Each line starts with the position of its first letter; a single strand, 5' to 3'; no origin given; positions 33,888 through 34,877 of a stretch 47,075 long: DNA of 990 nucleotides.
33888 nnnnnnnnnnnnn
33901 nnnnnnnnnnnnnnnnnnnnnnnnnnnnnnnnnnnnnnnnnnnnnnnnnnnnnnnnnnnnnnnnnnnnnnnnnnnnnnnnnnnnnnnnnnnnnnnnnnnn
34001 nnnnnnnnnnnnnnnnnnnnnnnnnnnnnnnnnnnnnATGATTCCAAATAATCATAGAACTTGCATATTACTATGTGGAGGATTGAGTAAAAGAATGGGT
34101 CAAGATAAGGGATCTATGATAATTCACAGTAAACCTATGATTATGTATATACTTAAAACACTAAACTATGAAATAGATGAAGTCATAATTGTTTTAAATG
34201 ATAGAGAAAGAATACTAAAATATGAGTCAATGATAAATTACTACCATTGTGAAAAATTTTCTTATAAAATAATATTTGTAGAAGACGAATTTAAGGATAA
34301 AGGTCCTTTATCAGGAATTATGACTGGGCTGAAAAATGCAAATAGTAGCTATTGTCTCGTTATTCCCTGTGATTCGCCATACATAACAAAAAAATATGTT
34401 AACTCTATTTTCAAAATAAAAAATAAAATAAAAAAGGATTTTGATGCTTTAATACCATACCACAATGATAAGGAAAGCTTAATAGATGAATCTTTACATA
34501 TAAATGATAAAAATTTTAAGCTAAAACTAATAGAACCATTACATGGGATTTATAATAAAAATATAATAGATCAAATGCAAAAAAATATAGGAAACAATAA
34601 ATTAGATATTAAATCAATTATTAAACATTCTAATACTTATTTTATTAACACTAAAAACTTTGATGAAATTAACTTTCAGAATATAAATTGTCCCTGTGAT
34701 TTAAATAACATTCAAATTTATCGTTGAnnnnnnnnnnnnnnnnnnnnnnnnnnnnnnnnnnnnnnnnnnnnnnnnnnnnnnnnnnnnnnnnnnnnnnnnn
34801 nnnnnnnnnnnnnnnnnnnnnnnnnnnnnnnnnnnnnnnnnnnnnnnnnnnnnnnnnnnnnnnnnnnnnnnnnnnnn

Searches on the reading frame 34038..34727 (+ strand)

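Call 41: search_protein_families(library=pfam, proteins=[window:34038-34727:+])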
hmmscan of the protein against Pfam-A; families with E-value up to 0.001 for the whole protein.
window:34038-34727:+ (229 aa): 1 family
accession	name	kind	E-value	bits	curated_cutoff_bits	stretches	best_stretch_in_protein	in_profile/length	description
PF12804.13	NTP_transf_3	-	9.8e-27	94.5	27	1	9-196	1-155/160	MobA-like NTP transferase domain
